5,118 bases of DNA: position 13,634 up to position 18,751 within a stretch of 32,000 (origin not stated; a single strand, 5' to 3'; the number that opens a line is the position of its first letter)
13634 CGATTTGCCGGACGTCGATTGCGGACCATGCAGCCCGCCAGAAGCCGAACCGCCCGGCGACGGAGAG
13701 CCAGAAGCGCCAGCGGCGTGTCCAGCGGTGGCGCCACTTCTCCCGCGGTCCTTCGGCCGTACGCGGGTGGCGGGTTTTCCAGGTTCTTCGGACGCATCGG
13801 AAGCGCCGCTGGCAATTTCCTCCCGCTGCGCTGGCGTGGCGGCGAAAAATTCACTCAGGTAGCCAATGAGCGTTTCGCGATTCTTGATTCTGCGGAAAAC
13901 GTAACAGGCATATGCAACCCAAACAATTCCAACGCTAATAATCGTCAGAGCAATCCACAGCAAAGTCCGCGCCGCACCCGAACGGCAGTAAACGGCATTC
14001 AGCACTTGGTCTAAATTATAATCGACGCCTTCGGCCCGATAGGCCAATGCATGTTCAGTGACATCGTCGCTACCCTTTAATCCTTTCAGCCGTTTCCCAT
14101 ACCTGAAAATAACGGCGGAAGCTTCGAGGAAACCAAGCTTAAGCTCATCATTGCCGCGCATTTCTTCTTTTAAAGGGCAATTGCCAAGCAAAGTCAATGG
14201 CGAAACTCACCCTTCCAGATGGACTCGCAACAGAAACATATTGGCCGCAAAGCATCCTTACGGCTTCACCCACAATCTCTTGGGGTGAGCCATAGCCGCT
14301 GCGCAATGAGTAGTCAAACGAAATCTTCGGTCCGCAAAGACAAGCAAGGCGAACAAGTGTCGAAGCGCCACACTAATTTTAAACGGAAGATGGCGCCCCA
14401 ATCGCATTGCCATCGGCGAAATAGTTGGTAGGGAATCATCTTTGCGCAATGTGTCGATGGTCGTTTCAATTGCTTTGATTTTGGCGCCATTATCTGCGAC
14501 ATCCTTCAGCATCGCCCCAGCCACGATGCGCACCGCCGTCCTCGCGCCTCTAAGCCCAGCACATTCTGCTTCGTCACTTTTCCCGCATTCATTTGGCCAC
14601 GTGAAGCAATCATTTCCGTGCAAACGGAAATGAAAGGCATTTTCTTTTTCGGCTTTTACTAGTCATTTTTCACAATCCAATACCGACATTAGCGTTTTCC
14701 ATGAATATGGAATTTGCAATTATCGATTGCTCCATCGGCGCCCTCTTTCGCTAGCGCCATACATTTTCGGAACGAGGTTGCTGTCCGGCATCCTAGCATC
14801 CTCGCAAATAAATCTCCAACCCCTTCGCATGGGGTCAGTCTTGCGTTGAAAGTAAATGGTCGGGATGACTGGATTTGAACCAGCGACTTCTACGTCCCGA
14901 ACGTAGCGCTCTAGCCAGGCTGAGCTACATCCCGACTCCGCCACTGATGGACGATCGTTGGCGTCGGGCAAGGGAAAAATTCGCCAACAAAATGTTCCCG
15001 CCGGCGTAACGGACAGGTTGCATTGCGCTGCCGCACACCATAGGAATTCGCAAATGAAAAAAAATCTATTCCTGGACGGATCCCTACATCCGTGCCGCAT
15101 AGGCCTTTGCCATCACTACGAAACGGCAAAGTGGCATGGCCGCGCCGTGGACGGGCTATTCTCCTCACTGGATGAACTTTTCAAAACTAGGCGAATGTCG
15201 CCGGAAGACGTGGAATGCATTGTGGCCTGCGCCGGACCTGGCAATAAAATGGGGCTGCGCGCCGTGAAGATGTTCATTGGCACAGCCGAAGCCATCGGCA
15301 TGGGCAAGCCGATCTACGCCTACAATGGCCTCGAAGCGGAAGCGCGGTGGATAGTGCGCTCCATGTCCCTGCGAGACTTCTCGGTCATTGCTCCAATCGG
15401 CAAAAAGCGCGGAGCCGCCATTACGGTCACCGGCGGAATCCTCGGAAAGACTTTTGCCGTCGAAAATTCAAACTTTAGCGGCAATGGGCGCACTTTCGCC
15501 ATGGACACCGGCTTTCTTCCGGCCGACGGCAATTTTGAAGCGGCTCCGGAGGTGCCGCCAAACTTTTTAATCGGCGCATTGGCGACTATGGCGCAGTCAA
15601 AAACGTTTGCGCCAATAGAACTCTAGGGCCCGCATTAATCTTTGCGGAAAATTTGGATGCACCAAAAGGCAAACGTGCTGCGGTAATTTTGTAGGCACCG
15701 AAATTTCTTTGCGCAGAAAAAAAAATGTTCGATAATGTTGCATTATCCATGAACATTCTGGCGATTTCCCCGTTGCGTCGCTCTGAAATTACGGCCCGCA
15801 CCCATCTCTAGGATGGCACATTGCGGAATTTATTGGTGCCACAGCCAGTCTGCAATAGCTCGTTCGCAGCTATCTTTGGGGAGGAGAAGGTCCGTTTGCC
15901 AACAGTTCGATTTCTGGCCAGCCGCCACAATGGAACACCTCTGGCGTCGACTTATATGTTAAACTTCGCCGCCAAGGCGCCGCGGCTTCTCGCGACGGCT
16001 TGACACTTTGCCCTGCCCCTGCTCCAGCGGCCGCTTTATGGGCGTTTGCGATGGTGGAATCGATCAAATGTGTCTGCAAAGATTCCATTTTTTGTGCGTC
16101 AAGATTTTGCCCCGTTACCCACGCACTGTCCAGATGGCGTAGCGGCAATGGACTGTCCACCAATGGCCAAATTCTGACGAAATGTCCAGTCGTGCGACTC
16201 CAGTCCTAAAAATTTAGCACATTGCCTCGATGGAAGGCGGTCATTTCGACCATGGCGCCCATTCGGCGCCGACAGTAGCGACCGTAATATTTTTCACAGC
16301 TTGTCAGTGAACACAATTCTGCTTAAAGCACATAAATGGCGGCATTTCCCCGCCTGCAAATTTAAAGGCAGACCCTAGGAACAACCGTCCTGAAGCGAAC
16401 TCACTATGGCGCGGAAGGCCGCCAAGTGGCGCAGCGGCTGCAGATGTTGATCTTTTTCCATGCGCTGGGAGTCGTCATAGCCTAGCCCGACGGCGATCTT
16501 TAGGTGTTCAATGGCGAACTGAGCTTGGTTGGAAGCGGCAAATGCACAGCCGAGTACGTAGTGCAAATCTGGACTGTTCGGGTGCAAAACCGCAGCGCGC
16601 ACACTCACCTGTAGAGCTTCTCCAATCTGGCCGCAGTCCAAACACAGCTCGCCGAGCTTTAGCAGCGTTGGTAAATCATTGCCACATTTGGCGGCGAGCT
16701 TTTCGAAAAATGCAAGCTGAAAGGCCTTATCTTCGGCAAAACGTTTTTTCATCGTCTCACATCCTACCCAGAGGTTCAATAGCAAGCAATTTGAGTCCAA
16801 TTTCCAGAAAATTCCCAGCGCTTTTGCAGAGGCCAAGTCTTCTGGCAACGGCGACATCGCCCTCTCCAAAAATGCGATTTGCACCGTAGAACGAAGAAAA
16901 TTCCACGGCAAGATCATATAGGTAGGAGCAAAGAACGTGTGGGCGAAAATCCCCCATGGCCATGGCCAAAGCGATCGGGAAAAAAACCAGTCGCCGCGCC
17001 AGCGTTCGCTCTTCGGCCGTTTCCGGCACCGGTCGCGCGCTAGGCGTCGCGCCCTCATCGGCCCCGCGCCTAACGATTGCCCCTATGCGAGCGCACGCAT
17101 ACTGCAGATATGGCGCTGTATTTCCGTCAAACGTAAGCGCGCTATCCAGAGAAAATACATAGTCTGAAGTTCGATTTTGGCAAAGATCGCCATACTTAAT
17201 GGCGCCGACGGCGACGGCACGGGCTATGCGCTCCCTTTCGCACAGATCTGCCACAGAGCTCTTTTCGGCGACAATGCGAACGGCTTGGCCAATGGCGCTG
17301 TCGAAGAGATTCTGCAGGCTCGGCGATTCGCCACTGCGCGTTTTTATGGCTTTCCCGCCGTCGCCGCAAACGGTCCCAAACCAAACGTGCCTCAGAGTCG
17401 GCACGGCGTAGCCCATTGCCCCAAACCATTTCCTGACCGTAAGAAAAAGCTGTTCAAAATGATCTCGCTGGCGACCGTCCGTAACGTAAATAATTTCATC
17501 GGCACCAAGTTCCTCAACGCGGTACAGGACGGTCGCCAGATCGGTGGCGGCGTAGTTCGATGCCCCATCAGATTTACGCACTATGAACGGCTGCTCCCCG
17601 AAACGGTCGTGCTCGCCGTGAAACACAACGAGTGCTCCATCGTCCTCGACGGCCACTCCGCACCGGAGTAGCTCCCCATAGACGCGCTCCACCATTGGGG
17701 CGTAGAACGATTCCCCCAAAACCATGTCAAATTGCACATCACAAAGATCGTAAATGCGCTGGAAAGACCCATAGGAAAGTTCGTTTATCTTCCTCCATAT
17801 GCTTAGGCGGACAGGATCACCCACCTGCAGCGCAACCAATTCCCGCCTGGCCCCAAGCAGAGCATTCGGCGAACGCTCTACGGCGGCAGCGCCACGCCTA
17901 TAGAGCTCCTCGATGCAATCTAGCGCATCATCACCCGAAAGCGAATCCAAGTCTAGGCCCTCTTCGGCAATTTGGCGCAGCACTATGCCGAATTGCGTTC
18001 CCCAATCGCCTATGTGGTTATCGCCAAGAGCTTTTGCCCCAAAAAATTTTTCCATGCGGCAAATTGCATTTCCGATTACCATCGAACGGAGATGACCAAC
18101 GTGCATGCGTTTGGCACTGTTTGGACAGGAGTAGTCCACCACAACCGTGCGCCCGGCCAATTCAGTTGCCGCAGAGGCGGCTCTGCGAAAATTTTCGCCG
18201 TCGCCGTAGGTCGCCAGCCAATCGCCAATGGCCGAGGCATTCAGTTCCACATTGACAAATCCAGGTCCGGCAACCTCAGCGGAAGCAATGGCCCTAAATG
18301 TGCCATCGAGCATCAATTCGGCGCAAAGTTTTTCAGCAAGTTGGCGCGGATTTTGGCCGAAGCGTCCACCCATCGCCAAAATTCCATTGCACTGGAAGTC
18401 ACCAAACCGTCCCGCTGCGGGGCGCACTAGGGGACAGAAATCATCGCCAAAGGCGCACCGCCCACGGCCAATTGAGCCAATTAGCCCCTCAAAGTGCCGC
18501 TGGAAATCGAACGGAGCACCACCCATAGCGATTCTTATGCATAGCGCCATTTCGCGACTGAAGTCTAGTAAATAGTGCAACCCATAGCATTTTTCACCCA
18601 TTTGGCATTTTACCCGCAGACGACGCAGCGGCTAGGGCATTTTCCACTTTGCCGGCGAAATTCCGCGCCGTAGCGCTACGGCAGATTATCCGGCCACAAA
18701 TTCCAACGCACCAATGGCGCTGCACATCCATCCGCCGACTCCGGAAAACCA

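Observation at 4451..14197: A 9.7-kb single ORF encoding a 3,248-codon protein built around four ~520-aa tandem repeats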

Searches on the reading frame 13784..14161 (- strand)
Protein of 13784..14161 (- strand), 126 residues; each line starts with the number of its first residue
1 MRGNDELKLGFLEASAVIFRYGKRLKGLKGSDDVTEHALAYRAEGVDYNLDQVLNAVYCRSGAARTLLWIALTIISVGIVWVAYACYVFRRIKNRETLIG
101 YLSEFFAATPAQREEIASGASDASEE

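Call 77: find_homologous_proteins(query=A3, max_evalue=0.01)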
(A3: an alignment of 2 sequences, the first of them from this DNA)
Query A3 (2 sequences) (126 aa, profile of the alignment): 1 proteins with E <= 0.01 among 1024 candidates.
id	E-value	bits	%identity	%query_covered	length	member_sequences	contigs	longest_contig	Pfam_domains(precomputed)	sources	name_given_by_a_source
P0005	6.5e-35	138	68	91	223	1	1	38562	-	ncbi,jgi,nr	ncbi:MAG: hypothetical protein LBI39_01250 [Puniceicoccales bacterium]|jgi:hypothetical protein|nr:h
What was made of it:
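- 13823..14161 (-): Conserved N-terminal anchor module (ORF aa 13-125). It contains one transmembrane helix at aa 78-100 (nt 13898-13966). Both public annotations omit it. 68% identical to P0005 / LBI39_01250 (call 77).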

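Call 94: find_related_loci(query=A5, collection=metagenome_contigs, flank=10000)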
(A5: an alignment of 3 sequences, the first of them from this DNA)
Query A5 (126 aa) in metagenome_contigs; peptide patterns used: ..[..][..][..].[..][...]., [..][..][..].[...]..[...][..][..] (x = any residue, [..] = any of these).
600 stretches matched a pattern, but none encodes a relative of the query by tblastn (E <= 1e-3).

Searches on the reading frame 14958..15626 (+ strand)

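Call 47: search_protein_families(library=ncbifam, proteins=[window:14958-15626:+], max_evalue=0.01)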
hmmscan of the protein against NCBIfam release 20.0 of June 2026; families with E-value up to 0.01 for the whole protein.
window:14958-15626:+ (222 aa): 1 family
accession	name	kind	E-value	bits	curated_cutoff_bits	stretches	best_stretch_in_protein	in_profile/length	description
TIGR03725.1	T6A_YeaZ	equivalog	0.00023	21.2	69.3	1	37-129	2-98/212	tRNA (adenosine(37)-N6)-threonylcarbamoyltransferase complex dimerization subunit type 1 TsaB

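Call 52: search_protein_families(library=pfam, proteins=[window:14958-15626:+], max_evalue=0.05)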
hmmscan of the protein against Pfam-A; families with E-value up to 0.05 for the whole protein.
window:14958-15626:+ (222 aa): 1 family
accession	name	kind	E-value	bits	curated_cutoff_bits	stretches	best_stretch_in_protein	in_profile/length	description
PF00814.31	TsaD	-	0.00054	20.2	24.8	1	69-129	35-94/264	tRNA N6-adenosine threonylcarbamoyltransferase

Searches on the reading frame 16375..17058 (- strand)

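Call 47: search_protein_families(library=ncbifam, proteins=[window:16375-17058:-], max_evalue=0.01)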
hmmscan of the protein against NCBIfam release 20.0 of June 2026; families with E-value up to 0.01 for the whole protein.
window:16375-17058:- (227 aa): 4 families
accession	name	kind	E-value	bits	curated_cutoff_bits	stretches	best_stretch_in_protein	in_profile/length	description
NF047558.1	TPR_END_plus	domain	3e-10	39.9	32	1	165-219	1-55/56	TPR end-of-group domain-containing protein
TIGR02552.1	LcrH_SycD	equivalog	4.8e-05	23.1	104.8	1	122-199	45-122/136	SycD/LcrH family type III secretion system chaperone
NF040959.1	MamA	equivalog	8.8e-05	22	200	1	115-190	57-132/204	magnetosome protein MamA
TIGR02917.1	PEP_TPR_lipo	equivalog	0.0088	13.9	312.2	0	114-187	552-625/899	XrtA/PEP-CTERM system TPR-repeat protein PrsT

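Call 52: search_protein_families(library=pfam, proteins=[window:16375-17058:-], max_evalue=0.05)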
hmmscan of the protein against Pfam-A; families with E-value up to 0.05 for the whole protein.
window:16375-17058:- (227 aa): 4 families
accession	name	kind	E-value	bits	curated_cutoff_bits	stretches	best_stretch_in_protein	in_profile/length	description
PF13431.12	TPR_17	-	6.8e-05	23.3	24.4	0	117-150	1-34/34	Tetratricopeptide repeat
PF13428.12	TPR_14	-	9.3e-05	23.2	23.5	1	132-169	4-41/44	Tetratricopeptide repeat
PF13414.12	TPR_11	-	0.00076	19.6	26.8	1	136-174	1-39/42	TPR repeat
PF13371.12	TPR_9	-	0.047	14.2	35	0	146-190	12-56/73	Tetratricopeptide repeat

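Call 53: search_protein_families(library=ncbifam, proteins=[window:16375-17058:-], max_evalue=0.1)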
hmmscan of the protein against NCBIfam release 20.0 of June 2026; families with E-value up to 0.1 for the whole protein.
window:16375-17058:- (227 aa): 7 families
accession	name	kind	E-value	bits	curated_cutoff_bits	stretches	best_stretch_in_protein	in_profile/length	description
NF047558.1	TPR_END_plus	domain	3e-10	39.9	32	1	165-219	1-55/56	TPR end-of-group domain-containing protein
TIGR02552.1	LcrH_SycD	equivalog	4.8e-05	23.1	104.8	1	122-199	45-122/136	SycD/LcrH family type III secretion system chaperone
NF040959.1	MamA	equivalog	8.8e-05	22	200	1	115-190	57-132/204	magnetosome protein MamA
TIGR02917.1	PEP_TPR_lipo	equivalog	0.0088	13.9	312.2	1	114-187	552-625/899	XrtA/PEP-CTERM system TPR-repeat protein PrsT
NF052415.1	T3SS_chap_SctY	equivalog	0.047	14.2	70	1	131-195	8-72/106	type III secretion apparatus assembly chaperone SctY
NF011890.0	PRK15363.1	equivalog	0.047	13.3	163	1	132-193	72-133/157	CesD/SycD/LcrH family type III secretion system chaperone SscA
TIGR00540.1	TPR_hemY_coli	hypoth_equivalog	0.081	11.7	142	0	108-185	305-381/385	heme biosynthesis-associated TPR protein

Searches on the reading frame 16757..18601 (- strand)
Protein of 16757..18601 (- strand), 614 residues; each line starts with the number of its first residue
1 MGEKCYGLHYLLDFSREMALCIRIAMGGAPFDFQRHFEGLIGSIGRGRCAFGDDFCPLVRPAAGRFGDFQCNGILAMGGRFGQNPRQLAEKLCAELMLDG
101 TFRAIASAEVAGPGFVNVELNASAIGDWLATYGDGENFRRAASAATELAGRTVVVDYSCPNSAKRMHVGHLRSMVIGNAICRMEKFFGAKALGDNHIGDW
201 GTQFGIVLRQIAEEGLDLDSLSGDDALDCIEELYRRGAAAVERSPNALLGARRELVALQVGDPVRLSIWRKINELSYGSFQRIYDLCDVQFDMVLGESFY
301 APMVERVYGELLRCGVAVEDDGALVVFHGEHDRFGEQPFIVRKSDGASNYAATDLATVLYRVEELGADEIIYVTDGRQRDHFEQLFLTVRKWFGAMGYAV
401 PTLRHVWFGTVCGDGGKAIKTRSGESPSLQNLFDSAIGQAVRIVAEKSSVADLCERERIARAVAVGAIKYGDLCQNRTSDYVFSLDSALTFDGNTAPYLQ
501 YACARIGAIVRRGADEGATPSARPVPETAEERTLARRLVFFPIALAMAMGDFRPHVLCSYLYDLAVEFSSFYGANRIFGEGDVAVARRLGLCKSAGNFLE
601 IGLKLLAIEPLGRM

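Call 12: search_protein_families(library=pfam, proteins=[window:16757-18601:-], max_evalue=0.01)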
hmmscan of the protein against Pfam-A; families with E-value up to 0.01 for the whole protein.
window:16757-18601:- (614 aa): 3 families
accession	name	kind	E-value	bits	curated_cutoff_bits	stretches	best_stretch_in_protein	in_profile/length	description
PF00750.26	tRNA-synt_1d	-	1.3e-79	268.2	23.3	1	150-484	19-348/349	tRNA synthetases class I (R), catalytic domain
PF05746.21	DALR_1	-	7.2e-24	84.6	22.3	1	499-614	1-117/117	DALR anticodon binding domain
PF03485.21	Arg_tRNA_synt_N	-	9e-14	52.3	21.5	1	58-120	26-85/85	Arginyl tRNA synthetase N terminal domain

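Call 18: find_related_loci(query=window:16757-18601:-, collection=genome_contigs, flank=10000)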
Query window:16757-18601:- (614 aa) in genome_contigs; peptide patterns used: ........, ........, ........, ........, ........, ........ (x = any residue, [..] = any of these).
46 stretches matched a pattern; 2 encode a relative of the query (tblastn E <= 1e-3); 2 distinct loci.
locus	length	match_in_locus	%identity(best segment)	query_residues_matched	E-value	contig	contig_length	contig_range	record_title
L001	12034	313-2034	55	25-598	0e+0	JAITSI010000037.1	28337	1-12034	MAG: Puniceicoccales bacterium isolate Roe453_bin74 k119_3772038, whole genome shotgun sequence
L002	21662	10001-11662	42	58-609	5e-125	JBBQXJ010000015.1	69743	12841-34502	MAG: Verrucomicrobiota bacterium isolate Co_metawrap_2108 Cmw_2108_k141_9982924_length_69743_cov_13.9993, whole genome s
